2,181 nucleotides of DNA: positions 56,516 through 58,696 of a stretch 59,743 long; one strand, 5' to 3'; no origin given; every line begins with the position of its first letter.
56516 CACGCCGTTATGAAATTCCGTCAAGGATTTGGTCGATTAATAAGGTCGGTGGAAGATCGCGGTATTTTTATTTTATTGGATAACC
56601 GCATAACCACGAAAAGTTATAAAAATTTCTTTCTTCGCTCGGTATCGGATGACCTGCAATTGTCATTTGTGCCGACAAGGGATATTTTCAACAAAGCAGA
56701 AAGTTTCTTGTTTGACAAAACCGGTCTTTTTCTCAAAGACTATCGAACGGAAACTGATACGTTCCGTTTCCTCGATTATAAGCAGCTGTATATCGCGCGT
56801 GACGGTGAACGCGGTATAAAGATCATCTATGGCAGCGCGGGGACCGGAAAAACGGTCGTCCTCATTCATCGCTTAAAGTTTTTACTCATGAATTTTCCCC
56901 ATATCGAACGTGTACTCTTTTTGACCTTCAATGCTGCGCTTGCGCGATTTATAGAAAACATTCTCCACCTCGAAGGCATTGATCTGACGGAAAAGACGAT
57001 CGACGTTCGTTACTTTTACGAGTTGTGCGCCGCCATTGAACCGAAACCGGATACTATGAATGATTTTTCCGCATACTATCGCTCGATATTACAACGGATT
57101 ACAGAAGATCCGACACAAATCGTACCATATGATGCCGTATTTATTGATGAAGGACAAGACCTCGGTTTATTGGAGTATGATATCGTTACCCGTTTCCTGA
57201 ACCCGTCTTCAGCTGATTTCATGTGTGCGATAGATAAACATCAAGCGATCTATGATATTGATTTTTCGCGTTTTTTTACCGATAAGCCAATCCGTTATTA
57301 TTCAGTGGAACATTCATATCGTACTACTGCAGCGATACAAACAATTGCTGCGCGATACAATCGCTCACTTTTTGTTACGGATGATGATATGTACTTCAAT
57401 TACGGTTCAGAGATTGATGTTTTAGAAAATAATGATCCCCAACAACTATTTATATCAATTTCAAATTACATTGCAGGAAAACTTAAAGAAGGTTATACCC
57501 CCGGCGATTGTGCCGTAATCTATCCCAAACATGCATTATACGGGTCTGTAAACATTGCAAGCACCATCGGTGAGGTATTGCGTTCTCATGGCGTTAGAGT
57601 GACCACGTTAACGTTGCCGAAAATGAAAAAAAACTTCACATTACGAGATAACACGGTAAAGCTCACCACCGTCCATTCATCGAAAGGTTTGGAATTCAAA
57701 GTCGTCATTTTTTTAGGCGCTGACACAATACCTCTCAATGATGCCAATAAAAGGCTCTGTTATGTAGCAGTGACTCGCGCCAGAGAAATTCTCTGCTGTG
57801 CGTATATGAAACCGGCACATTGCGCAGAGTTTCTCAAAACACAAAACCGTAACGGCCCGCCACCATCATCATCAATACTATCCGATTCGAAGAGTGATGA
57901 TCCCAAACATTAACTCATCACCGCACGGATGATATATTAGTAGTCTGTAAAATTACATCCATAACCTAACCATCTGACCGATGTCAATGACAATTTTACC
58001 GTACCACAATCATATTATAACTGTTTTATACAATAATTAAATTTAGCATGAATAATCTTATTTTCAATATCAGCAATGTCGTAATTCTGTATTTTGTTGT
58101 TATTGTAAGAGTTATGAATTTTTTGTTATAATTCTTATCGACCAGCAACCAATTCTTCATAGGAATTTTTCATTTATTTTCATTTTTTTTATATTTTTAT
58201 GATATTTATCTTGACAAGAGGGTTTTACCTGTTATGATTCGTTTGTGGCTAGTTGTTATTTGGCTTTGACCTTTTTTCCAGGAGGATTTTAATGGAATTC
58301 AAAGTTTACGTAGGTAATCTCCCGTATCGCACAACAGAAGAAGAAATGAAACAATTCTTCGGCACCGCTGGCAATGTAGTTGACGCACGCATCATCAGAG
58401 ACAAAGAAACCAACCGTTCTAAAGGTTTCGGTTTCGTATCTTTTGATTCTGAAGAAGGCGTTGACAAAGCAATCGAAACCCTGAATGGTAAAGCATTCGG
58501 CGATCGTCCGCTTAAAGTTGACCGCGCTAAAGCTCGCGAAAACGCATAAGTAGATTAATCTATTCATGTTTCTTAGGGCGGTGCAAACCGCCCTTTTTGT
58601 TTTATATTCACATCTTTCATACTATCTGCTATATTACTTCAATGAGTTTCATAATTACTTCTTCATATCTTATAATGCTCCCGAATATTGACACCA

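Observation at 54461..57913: Single polypeptide combining a DinG/XPD-type Fe-S helicase with a UvrD-like SF1 helicase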

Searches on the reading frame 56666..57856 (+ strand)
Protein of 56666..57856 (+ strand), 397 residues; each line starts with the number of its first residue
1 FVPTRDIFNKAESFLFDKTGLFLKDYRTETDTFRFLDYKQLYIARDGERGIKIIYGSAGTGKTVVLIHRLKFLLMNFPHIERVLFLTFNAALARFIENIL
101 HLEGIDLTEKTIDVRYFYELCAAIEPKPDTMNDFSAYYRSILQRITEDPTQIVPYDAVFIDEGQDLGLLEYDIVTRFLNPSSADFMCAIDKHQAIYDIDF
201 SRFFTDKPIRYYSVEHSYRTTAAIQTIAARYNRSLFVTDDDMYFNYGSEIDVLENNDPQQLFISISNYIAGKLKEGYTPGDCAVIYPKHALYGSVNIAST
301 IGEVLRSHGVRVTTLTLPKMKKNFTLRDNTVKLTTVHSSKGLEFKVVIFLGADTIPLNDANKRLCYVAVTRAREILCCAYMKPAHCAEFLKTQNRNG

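Call 19: find_homologous_proteins(query=A2, max_evalue=0.00001)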
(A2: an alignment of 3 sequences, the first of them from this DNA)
Query A2 (3 sequences) (397 aa, profile of the alignment): 1544 proteins with E <= 0.00001 among 8000 candidates; the best 120 are listed.
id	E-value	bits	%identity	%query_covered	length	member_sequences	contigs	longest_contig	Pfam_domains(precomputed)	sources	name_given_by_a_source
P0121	3.7e-99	351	56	45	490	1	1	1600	PF13245.13,PF13307.13,PF04851.22,PF00580.28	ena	-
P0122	4.7e-57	212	30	90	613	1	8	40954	PF13538.13,PF13361.13,PF13245.13,PF13401.13,PF08378.18,PF04851.22,PF00580.28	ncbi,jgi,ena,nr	ncbi:MAG TPA: 3'-5' exonuclease [Syntrophales bacterium]|nr:3'-5' exonuclease [Syntrophales bacteriu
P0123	9.9e-56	208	28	90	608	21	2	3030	PF13538.13,PF13361.13,PF13245.13,PF08378.18,PF00580.28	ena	-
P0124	2.4e-55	207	31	87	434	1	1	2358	PF13538.13,PF13604.13,PF13361.13,PF13245.13,PF13401.13,PF04851.22,PF00580.28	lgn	-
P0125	2.5e-53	200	30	87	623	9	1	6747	PF13538.13,PF13361.13,PF13245.13,PF13401.13,PF08378.18,PF00580.28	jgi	-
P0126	6.4e-53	199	29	90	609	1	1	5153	PF13538.13,PF13361.13,PF13245.13,PF08378.18,PF00580.28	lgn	-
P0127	6.8e-53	199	29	91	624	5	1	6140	PF13538.13,PF13361.13,PF13245.13,PF13401.13,PF00580.28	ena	-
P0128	9.0e-53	198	28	94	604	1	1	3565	PF13538.13,PF13361.13,PF13245.13,PF13401.13,PF08378.18,PF04851.22,PF00580.28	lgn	-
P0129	7.7e-51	192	31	88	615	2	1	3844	PF13538.13,PF13361.13,PF13245.13,PF13401.13,PF08378.18,PF00580.28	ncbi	-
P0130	5.1e-50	189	27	92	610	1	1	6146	PF13538.13,PF13361.13,PF13245.13,PF13401.13,PF08378.18,PF04851.22,PF00580.28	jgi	-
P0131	9.8e-50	188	28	94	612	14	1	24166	PF13538.13,PF13361.13,PF13245.13,PF13401.13,PF00580.28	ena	-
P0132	3.2e-49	187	30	88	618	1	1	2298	PF13538.13,PF13361.13,PF13245.13,PF13401.13,PF00580.28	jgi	jgi:superfamily I DNA and RNA helicase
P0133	1.5e-48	184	29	92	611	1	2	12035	PF13538.13,PF13361.13,PF13245.13,PF08378.18,PF00580.28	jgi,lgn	-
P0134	2.4e-48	184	30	88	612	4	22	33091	PF13538.13,PF13361.13,PF13245.13,PF00580.28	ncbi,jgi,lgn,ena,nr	ncbi:MAG TPA: 3'-5' exonuclease [Smithellaceae bacterium]|jgi:energy-coupling factor transporter ATP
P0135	3.5e-48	183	30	90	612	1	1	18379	PF13538.13,PF13361.13,PF13245.13,PF00580.28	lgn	-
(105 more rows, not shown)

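Call 50: find_encoding_contigs(protein=P0122, flank=6000, max_places=4)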
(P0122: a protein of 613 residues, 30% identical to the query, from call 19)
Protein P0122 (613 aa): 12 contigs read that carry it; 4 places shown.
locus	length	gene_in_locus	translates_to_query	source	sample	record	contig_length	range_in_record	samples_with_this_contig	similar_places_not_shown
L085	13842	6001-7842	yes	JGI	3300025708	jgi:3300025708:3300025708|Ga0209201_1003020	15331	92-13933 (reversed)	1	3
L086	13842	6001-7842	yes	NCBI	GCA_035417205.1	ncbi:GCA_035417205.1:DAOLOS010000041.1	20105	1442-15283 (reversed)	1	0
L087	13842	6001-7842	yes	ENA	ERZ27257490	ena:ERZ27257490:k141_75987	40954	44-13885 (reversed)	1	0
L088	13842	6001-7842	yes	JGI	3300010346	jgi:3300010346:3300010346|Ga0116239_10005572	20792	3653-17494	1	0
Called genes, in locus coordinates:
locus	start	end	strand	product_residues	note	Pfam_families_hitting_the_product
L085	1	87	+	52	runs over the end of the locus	-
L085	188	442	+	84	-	-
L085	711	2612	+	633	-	-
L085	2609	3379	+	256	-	-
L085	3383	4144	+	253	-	-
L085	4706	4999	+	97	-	PF18765:Polbeta, PF01909:NTP_transf_2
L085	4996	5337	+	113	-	PF01934:HepT-like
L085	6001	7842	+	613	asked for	PF08378:NERD (weak), PF04851:ResIII (faint), PF00580:UvrD-helicase (faint), PF13245:AAA_19, PF13401:AAA_22 (weak), PF13361:UvrD_C, PF13538:UvrD_C_2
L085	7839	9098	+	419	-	PF00149:Metallophos, PF12850:Metallophos_2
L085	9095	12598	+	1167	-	PF02463:SMC_N (faint), PF13175:AAA_15 (weak), PF13476:AAA_23, PF13514:AAA_27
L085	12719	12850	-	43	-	-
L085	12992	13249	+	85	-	-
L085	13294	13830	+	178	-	PF26412:BrxE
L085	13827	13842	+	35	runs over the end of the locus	?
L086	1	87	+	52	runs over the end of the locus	-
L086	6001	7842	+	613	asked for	PF08378:NERD (weak), PF04851:ResIII (faint), PF00580:UvrD-helicase (faint), PF13245:AAA_19, PF13401:AAA_22 (weak), PF13361:UvrD_C, PF13538:UvrD_C_2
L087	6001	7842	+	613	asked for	PF08378:NERD (weak), PF04851:ResIII (faint), PF00580:UvrD-helicase (faint), PF13245:AAA_19, PF13401:AAA_22 (weak), PF13361:UvrD_C, PF13538:UvrD_C_2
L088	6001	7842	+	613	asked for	PF08378:NERD (weak), PF04851:ResIII (faint), PF00580:UvrD-helicase (faint), PF13245:AAA_19, PF13401:AAA_22 (weak), PF13361:UvrD_C, PF13538:UvrD_C_2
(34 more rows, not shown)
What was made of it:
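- The SF1 half's nearest sequence relatives are NERD-helicases, and the one locus read (P0122) lies in a defence island (calls 19, 50). The closest stand-alone SF1 relative, P0122, lies between an MNT/HEPN pair, a Metallophos + SMC-like pair and BREX genes (call 50).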

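Call 52: predict_structure(alignment_id=A4)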
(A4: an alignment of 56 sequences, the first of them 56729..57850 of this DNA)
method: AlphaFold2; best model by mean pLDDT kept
length: 374 residues; sequences in the alignment: 56
mean_pLDDT: 88.1   pTM: 0.83
mean pLDDT of the five models: 88.1, 87.0, 86.5, 86.3, 86.1
residues with pLDDT >= 90: 248; 70-90: 88; 50-70: 24; < 50: 14
segments of 3 or more residues with pLDDT < 50: 1-12
pLDDT, mean of each block of 10 residues (from residue 1): 39 70 92 91 93 92 93 88 74 96 94 96 97 96 95 95 93 84 94 86 88 69 69 97 98 94 97 96 96 83 80 91 94 94 92 94 89 51
secondary structure, 60 per line:
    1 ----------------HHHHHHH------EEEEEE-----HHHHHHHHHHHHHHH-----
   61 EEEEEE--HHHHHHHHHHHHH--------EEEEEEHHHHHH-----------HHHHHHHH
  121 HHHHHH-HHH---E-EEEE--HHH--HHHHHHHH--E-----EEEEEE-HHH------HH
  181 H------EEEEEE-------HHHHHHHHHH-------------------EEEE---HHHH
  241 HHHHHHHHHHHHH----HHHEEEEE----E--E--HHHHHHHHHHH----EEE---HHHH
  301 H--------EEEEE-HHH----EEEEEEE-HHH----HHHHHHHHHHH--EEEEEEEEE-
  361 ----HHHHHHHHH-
elements in order: H17-23 E30-35 H41-55 E61-66 H69-81 E90-95 H96-101 H113-126 E136-139 H147-154 E163-168 E188-193 H201-210 E230-233 H237-253 E261-265 H276-286 E291-293 H297-301 E310-314 E323-329 H338-348 E351-359 H365-373
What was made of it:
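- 56768..57811 (+): aa 770-1117: minimal UvrD-type (SF1A-like) helicase core with motifs Q, I, Ia, II, III, IV, V and VI; 1B and 2B subdomains largely absent. AF2 pLDDT 88, pTM 0.83 (call 52).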

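Call 54: fold_search(model_id=the predicted structure, library=pdb)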
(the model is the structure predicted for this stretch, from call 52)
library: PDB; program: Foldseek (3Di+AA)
matches with E <= 10: 1749; with E <= 0.001: 662
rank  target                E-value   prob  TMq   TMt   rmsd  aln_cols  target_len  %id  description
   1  2is4_B                1.2e-15  1.00  0.71  0.44   7.9       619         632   15  Crystal structure of UvrD-DNA-ADPNP ternary complex (released 2007-01-09)
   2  2is4_A                3.7e-15  1.00  0.73  0.44   8.8       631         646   14  Crystal structure of UvrD-DNA-ADPNP ternary complex (released 2007-01-09)
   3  2is6_B                5.5e-15  1.00  0.68  0.40   9.4       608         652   14  Crystal structure of UvrD-DNA-ADPMgF3 ternary complex (released 2007-01-09)
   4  4c30_F                1.1e-14  1.00  0.73  0.45   7.2       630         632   14  Crystal structure of Deinococcus radiodurans UvrD in complex with DNA, form 2 (released 2013-10-30)
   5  4c2t_D                2.6e-14  1.00  0.70  0.42  10.1       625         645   14  Crystal structure of full length Deinococcus radiodurans UvrD in complex with DNA (released 2013-10-30)
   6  1pjr                  3.8e-14  1.00  0.65  0.41   8.5       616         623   15  STRUCTURE OF DNA HELICASE (released 1997-12-03)
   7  2is6_A                5.0e-14  1.00  0.71  0.42   8.3       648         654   14  Crystal structure of UvrD-DNA-ADPMgF3 ternary complex (released 2007-01-09)
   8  1qhg                  7.0e-14  1.00  0.64  0.41   8.4       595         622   15  STRUCTURE OF DNA HELICASE MUTANT WITH ADPNP (released 1999-07-13)
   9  4c30_A                7.8e-14  1.00  0.72  0.44   7.8       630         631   14  Crystal structure of Deinococcus radiodurans UvrD in complex with DNA, form 2 (released 2013-10-30)
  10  3lfu                  1.0e-13  1.00  0.65  0.41   9.2       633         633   15  Crystal Structure of E. coli UvrD (released 2011-02-02)
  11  4c2t_A                1.1e-13  1.00  0.73  0.43   9.4       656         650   13  Crystal structure of full length Deinococcus radiodurans UvrD in complex with DNA (released 2013-10-30)
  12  2is1_B                1.6e-13  1.00  0.67  0.42   8.0       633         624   15  Crystal structure of UvrD-DNA-SO4 complex (released 2007-01-09)
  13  4c30_D                2.0e-13  1.00  0.71  0.43   7.4       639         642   13  Crystal structure of Deinococcus radiodurans UvrD in complex with DNA, form 2 (released 2013-10-30)
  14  4c30_I                2.6e-13  1.00  0.71  0.44   7.9       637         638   14  Crystal structure of Deinococcus radiodurans UvrD in complex with DNA, form 2 (released 2013-10-30)
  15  4c2t_B                3.1e-13  1.00  0.73  0.44   7.4       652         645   14  Crystal structure of full length Deinococcus radiodurans UvrD in complex with DNA (released 2013-10-30)
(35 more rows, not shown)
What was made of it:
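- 56768..57811 (+): Foldseek top hits are UvrD, PcrA and Rep, E 1e-15 to 1e-12, TMq 0.61-0.73 (call 54).
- On UvrD/Rep/PcrA-type SF1A helicases: The best Foldseek matches are UvrD, PcrA and Rep (call 54).
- Closest known: UvrD / PcrA / Rep. Same: These are the best structural matches (Foldseek E 1e-15 to 1e-12, TMq 0.61-0.73; call 54).
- The SF1 model is closest to UvrD, PcrA and Rep, ahead of RecD2 and Upf1 (call 54).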

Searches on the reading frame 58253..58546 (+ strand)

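Call 63: search_protein_families(library=padloc, proteins=[window:58253-58546:+], max_evalue=0.00001)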
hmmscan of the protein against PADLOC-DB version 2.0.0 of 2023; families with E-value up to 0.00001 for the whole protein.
window:58253-58546:+ (98 aa): 0 families

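Call 64: search_protein_families(library=pfam, proteins=[window:58253-58546:+], max_evalue=0.00001)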
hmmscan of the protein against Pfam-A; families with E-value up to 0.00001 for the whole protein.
window:58253-58546:+ (98 aa): 1 family
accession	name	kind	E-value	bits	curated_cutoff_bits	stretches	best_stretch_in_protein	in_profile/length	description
PF00076.28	RRM_1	-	9.8e-27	93.1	20.7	1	18-88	1-70/70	RNA recognition motif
